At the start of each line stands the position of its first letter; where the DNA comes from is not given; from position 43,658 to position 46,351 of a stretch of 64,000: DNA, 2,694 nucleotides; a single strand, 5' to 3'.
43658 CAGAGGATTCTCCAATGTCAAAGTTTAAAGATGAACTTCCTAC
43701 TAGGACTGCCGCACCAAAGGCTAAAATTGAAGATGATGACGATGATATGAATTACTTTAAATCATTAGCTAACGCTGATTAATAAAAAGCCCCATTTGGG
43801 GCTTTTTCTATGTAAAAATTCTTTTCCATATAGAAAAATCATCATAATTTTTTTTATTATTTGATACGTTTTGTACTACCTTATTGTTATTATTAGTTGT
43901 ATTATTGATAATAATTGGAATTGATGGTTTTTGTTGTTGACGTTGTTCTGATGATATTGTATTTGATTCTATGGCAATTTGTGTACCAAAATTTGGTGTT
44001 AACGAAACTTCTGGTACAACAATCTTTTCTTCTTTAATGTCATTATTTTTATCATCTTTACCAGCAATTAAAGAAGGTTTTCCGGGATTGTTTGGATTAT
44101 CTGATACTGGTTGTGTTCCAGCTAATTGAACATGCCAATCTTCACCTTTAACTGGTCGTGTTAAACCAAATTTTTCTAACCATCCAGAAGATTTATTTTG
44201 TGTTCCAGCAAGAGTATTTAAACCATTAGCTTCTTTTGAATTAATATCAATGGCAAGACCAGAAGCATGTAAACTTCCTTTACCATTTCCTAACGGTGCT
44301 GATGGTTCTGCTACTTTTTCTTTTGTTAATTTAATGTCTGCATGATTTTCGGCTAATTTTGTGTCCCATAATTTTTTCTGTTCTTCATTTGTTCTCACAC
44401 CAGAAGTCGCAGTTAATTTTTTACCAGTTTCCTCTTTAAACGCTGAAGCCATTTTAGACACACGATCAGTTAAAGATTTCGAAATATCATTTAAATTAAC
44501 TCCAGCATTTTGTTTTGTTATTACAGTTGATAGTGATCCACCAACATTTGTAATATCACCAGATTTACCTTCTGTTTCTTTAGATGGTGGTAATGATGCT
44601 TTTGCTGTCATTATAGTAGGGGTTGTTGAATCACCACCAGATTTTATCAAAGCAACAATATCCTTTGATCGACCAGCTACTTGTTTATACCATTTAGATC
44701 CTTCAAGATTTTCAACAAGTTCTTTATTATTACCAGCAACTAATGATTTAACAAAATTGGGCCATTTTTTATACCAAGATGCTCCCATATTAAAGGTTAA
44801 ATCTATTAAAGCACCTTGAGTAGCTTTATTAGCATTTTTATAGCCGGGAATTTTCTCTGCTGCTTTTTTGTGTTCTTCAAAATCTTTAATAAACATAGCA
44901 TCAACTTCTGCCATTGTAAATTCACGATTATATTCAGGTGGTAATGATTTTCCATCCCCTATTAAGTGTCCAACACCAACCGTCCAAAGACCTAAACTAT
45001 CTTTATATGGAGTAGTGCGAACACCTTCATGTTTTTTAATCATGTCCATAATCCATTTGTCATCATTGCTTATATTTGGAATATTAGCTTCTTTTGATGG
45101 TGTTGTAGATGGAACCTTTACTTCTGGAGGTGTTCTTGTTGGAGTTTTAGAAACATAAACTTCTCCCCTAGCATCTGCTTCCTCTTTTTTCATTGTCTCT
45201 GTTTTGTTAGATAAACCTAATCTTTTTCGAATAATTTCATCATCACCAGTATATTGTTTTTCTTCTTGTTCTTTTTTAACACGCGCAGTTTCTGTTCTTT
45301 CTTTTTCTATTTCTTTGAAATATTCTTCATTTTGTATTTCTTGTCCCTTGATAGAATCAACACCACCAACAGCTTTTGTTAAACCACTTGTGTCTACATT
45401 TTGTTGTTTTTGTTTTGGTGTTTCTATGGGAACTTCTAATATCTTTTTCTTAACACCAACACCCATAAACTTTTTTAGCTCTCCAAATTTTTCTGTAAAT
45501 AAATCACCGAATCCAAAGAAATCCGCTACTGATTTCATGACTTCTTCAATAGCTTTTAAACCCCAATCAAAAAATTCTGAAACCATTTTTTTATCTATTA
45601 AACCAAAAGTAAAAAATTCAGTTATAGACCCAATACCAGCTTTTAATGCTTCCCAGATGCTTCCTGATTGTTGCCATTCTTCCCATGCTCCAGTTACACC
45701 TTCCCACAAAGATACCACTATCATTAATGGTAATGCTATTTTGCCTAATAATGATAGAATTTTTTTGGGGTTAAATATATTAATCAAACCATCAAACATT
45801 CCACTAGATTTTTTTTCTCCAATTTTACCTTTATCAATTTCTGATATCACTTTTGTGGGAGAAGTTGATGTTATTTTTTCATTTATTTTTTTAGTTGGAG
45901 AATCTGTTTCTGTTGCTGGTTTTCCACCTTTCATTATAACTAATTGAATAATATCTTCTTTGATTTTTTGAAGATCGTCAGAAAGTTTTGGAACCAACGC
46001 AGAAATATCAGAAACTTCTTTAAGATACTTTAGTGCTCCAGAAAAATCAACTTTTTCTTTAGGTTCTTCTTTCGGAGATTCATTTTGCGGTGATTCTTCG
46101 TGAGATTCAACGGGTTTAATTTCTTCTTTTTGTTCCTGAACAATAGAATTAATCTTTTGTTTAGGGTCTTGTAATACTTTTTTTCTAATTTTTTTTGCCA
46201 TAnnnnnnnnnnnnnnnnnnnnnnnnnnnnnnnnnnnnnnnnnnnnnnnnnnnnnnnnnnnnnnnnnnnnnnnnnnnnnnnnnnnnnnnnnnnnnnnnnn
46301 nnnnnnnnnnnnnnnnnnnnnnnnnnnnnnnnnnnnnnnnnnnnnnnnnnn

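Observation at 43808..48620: Tandem paralogous ~800-aa transmembrane proteins; one carries T4-lysozyme-like plus M15 peptidase domains while the gp5-like spike lacks lysozyme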

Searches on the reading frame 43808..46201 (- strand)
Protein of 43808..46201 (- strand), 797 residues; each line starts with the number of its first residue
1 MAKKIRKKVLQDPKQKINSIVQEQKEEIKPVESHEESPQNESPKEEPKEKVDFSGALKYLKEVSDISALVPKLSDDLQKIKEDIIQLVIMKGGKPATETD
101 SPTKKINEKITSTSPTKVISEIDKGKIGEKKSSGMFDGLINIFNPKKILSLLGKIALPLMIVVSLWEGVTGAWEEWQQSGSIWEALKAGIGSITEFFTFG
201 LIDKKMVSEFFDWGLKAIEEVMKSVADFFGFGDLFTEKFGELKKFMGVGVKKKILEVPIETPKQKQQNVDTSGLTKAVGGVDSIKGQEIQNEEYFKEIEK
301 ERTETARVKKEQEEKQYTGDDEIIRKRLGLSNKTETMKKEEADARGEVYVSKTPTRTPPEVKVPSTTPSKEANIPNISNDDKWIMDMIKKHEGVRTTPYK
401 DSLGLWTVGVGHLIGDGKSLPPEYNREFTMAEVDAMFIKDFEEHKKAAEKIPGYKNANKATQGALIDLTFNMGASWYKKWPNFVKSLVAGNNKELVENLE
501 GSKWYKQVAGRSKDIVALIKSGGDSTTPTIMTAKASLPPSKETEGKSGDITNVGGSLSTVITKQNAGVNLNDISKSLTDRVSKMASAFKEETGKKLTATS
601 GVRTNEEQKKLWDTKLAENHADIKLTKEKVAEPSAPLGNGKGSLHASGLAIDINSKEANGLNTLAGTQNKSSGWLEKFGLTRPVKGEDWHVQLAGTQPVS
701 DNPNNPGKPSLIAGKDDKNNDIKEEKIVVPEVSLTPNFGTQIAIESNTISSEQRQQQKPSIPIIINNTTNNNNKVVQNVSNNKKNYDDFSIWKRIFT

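Call 3: search_protein_families(library=pfam, proteins=[window:43808-46201:-], max_evalue=0.01)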
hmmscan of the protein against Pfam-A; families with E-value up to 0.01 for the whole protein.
window:43808-46201:- (797 aa): 2 families
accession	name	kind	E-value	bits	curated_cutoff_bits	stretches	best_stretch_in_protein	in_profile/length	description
PF00959.24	Phage_lysozyme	-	1e-14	55.4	22.3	1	389-510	1-112/125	Phage lysozyme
PF02557.22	VanY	-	6.7e-09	36.1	25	1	573-677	4-99/132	D-alanyl-D-alanine carboxypeptidase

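Call 4: search_protein_families(library=phrogs, proteins=[window:43808-46201:-], max_evalue=0.001)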
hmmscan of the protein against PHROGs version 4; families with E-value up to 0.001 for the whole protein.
window:43808-46201:- (797 aa): 10 families
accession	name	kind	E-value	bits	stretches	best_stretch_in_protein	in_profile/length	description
phrog_7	-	lysis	2.2e-23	83.3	1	385-502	559-671/873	endolysin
phrog_15410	-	unknown function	2.9e-12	47.3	1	396-516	185-308/311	-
phrog_2083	-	head and packaging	7.3e-11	42.3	1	389-514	768-894/908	internal virion lysozyme motif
phrog_13211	-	tail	5.7e-08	32.2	1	398-513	764-877/887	baseplate hub subunit and tail lysozyme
phrog_16823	-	tail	8.7e-07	27.7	1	527-697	908-1055/1948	tail length tape measure protein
phrog_33534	-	unknown function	8.5e-06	26.7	1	449-523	6-86/94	-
phrog_2649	-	lysis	3.8e-05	24.7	1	569-681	9-111/261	endolysin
phrog_3572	-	lysis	7.3e-05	22.4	1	379-595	261-485/653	endolysin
phrog_33083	-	lysis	0.00011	22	1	385-478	8-95/456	endolysin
phrog_6543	-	unknown function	0.00078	20.7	0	391-419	34-62/71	-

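Call 6: search_dna_similar(query=window:43808-46201:-, collection=phages, mode=protein, max_rows=30)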
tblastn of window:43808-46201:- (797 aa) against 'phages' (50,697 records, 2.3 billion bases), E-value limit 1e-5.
Records with a match: 1631; places in all: 2664; records where one place covers at least 80% of the query: 0.
Best place of each record, by identity: <60% 1631.
By first word of the organism name: Escherichia 725; Klebsiella 282; Pseudomonas 95; Shigella 85; Acinetobacter 70; Enterobacteria 49; Aeromonas 44; Enterobacter 42; Salmonella 37; Yersinia 32; and 41 more.
By host as written in the record: Escherichia coli 295; - 168; Klebsiella pneumoniae 91; Pseudomonas aeruginosa 37; Escherichia coli O157:H7 28; Escherichia coli B 28; Escherichia coli K-12 MG1655 27; Escherichia coli str. K-12 substr. MG1655 22; and 421 more.
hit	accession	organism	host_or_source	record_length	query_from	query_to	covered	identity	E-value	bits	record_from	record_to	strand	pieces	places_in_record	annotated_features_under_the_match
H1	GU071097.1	Synechococcus phage S-SSM5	Synechococcus sp. WH8102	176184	330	588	32%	30.0%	9e-24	114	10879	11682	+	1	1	lysozyme murein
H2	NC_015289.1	Synechococcus phage S-SSM5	Synechococcus sp. WH8102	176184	330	588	32%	30.0%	9e-24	114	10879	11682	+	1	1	endolysin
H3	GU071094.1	Synechococcus phage S-SM1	Synechococcus sp. WH6501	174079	344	542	25%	34.9%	2e-26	122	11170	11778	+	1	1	lysozyme murein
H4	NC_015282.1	Synechococcus phage S-SM1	Synechococcus sp. WH6501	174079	344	542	25%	34.9%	2e-26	122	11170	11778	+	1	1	endolysin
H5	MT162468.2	Synechococcus phage S-H25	Synechococcus sp. WH 8102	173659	345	525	23%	36.4%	4e-22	108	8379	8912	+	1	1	hypothetical protein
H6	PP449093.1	Escherichia coli phage phiS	Escherichia coli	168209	316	534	27%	28.0%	4e-9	67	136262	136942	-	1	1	baseplate hub subunit and tail lysozyme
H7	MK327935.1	Escherichia phage vB_EcoM_G2494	Escherichia coli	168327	316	522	26%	28.6%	2e-9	67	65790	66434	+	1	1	putative baseplate hub subunit and tail lysozyme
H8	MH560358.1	Escherichia virus KFS-EC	Escherichia coli O157:H7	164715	316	522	26%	28.6%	2e-9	67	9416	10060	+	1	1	baseplate central spike complex protein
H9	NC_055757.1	Escherichia virus KFS-EC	Escherichia coli O157:H7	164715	316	522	26%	28.6%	2e-9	67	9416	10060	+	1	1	baseplate hub subunit and tail lysozyme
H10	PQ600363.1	Serratia phage WSPA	Serratia marcescens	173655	313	522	26%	28.1%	7e-9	66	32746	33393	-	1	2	tail associated lysin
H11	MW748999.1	Escherichia phage vB_EcoM_Skers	Escherichia coli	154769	316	522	26%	28.2%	7e-9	66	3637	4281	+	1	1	putative baseplate hub subunit and tail lysozyme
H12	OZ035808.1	Krischvirus RB49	-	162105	316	522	26%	28.2%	7e-9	66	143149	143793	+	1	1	record has no annotation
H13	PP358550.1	Escherichia phage FL04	Escherichia coli str. K-12 substr. ...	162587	316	522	26%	28.2%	7e-9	66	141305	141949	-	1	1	baseplate hub structural protein / lysozyme R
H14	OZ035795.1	Krischvirus LF73P4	-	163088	316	522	26%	28.2%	7e-9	66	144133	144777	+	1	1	record has no annotation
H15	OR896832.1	Escherichia phage GoldenSnicker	Escherichia coli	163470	316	522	26%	28.2%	7e-9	66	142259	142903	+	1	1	baseplate hub subunit and tail lysozyme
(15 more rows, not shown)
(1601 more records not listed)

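Call 8: get_annotated_region(hit=H2, flank=9000)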
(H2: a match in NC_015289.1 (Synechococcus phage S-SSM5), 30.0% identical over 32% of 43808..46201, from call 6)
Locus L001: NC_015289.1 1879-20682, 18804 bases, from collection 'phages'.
description: Synechococcus phage S-SSM5, complete genome.
organism: Synechococcus phage S-SSM5 (NCBI taxid 445685)
taxonomy: Viruses; Duplodnaviria; Heunggongvirae; Uroviricota; Caudoviricetes; Kyanoviridae; Glaucusvirus; Glaucusvirus ssm5
host: Synechococcus sp. WH8102; source: Sargasso Sea; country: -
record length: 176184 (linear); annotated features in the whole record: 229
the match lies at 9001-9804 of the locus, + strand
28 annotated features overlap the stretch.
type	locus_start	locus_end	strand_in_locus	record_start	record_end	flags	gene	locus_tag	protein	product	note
CDS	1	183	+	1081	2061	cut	gp32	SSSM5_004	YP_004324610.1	single strand DNA binding protein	T4-LIKE GC: 5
CDS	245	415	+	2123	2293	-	-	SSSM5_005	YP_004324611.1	hypothetical protein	T4-LIKE GC: 1408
CDS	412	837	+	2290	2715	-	-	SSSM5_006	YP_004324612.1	cAMP phosphodiesterase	T4-LIKE GC: 330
CDS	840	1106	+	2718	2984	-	gp7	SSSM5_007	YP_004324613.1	gp7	T4-LIKE GC: 246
CDS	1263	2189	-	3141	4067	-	gp53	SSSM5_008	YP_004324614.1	baseplate wedge subunit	T4-LIKE GC: 6; similar to Synechococcus phage S-SM1 protein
CDS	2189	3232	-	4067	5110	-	gp48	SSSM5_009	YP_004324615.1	baseplate tail tube cap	T4-LIKE GC: 333; similar to Synechococcus phage S-SM1 protein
CDS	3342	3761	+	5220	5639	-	gp4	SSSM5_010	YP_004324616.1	head closure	T4-LIKE GC: 9; similar to Synechococcus phage S-SM1 protein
CDS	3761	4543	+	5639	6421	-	-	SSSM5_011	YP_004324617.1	hypothetical protein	T4-LIKE GC: 334; similar to Synechococcus phage S-SM1 protein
CDS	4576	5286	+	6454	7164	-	gp26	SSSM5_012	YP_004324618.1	baseplate hub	T4-LIKE GC: 11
CDS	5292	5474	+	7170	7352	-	gp51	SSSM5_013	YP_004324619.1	baseplate hub assembly catalyst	T4-LIKE GC: 12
CDS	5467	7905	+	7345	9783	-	-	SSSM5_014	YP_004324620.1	endolysin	T4-LIKE GC: 606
CDS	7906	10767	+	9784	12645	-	-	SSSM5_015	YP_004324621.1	endolysin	T4-LIKE GC: 607; similar to Synechococcus phage S-SM1 protein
CDS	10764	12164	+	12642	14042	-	-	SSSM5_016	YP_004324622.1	tail protein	T4-LIKE GC: 15; similar to Synechococcus phage S-SM1 protein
CDS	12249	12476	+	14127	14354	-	-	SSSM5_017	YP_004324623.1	CP12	T4-LIKE GC: 337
CDS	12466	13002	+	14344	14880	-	-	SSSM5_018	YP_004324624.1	2OG-Fe(II) oxygenase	T4-LIKE GC: 240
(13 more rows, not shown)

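Call 12: search_protein_families(library=pfam, proteins=[L001:5467-7905:+, L001:7906-10767:+, L001:10764-12164:+, L001:14376-16919:+, L001:3761-4543:+], max_evalue=0.01)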
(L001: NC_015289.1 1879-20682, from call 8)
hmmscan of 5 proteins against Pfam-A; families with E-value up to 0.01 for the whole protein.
L001:5467-7905:+ (812 aa): 1 family
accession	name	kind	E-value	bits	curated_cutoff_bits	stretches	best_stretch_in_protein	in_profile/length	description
PF11075.13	DUF2780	-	0.0015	19.1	27.5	0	645-708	71-134/176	Protein of unknown function VcgC/VcgE (DUF2780)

L001:7906-10767:+ (953 aa): 2 families
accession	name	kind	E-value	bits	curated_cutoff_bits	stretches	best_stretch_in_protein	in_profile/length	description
PF00959.24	Phage_lysozyme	-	2.4e-13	50.9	22.3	1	431-541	2-109/125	Phage lysozyme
PF08291.16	Peptidase_M15_3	-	8.8e-05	23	23.2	1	686-720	45-79/108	Peptidase M15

L001:10764-12164:+ (466 aa): 0 families

L001:14376-16919:+ (847 aa): 1 family
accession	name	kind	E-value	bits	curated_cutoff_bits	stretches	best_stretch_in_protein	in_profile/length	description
PF06714.17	Gp5_OB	-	2e-06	28.6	25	1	55-128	11-83/144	Gp5 N-terminal OB domain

L001:3761-4543:+ (260 aa): 1 family
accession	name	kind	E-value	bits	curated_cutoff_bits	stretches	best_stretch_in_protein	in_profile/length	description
PF23849.1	Phage_TTP_2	-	0.00065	20.2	27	1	69-229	25-174/177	Phage tail tube protein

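Call 14: search_solved_structures(query=window:43808-46201:-, max_evalue=0.01, show_alignments=3)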
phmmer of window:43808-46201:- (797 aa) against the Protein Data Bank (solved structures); distinct sequences matched with E-value up to 0.01: 571 (the best 60 are shown).
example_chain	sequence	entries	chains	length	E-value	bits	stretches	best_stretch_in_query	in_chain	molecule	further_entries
1tla_A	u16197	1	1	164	4.1e-11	45.3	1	384-522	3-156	T4 LYSOZYME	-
8thk_R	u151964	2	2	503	4.9e-11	45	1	379-523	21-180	Endolysin,Alpha-1A adrenergic receptor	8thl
9cbl_R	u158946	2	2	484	6.7e-11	44.6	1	379-522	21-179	Endolysin,Alpha-2A adrenergic receptor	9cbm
7rgr_B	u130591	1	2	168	7e-11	44.5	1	385-522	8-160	Artificial protein L056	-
195l_A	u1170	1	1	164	1.1e-10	43.9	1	384-522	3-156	LYSOZYME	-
163l_A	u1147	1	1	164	1.1e-10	43.9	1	384-522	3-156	T4 LYSOZYME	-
1l55_A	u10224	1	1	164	1.1e-10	43.9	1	384-522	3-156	LYSOZYME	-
1cu6_A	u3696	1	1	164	1.1e-10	43.9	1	384-522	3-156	LYSOZYME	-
1l22_A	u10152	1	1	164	1.1e-10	43.8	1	384-522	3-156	T4 LYSOZYME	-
3jr6_A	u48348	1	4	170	1.3e-10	43.6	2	384-435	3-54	Lysozyme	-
1dyg_A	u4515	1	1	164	1.5e-10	43.4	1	384-522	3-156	T4 LYSOZYME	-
1l86_A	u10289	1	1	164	1.6e-10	43.3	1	384-522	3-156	T4 LYSOZYME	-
8gtg_B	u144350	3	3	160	1.7e-10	43.2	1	384-522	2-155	Endolysin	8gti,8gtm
112l_A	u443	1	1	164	1.9e-10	43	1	384-522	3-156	T4 LYSOZYME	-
196l_A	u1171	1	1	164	2e-10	43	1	384-522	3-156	LYSOZYME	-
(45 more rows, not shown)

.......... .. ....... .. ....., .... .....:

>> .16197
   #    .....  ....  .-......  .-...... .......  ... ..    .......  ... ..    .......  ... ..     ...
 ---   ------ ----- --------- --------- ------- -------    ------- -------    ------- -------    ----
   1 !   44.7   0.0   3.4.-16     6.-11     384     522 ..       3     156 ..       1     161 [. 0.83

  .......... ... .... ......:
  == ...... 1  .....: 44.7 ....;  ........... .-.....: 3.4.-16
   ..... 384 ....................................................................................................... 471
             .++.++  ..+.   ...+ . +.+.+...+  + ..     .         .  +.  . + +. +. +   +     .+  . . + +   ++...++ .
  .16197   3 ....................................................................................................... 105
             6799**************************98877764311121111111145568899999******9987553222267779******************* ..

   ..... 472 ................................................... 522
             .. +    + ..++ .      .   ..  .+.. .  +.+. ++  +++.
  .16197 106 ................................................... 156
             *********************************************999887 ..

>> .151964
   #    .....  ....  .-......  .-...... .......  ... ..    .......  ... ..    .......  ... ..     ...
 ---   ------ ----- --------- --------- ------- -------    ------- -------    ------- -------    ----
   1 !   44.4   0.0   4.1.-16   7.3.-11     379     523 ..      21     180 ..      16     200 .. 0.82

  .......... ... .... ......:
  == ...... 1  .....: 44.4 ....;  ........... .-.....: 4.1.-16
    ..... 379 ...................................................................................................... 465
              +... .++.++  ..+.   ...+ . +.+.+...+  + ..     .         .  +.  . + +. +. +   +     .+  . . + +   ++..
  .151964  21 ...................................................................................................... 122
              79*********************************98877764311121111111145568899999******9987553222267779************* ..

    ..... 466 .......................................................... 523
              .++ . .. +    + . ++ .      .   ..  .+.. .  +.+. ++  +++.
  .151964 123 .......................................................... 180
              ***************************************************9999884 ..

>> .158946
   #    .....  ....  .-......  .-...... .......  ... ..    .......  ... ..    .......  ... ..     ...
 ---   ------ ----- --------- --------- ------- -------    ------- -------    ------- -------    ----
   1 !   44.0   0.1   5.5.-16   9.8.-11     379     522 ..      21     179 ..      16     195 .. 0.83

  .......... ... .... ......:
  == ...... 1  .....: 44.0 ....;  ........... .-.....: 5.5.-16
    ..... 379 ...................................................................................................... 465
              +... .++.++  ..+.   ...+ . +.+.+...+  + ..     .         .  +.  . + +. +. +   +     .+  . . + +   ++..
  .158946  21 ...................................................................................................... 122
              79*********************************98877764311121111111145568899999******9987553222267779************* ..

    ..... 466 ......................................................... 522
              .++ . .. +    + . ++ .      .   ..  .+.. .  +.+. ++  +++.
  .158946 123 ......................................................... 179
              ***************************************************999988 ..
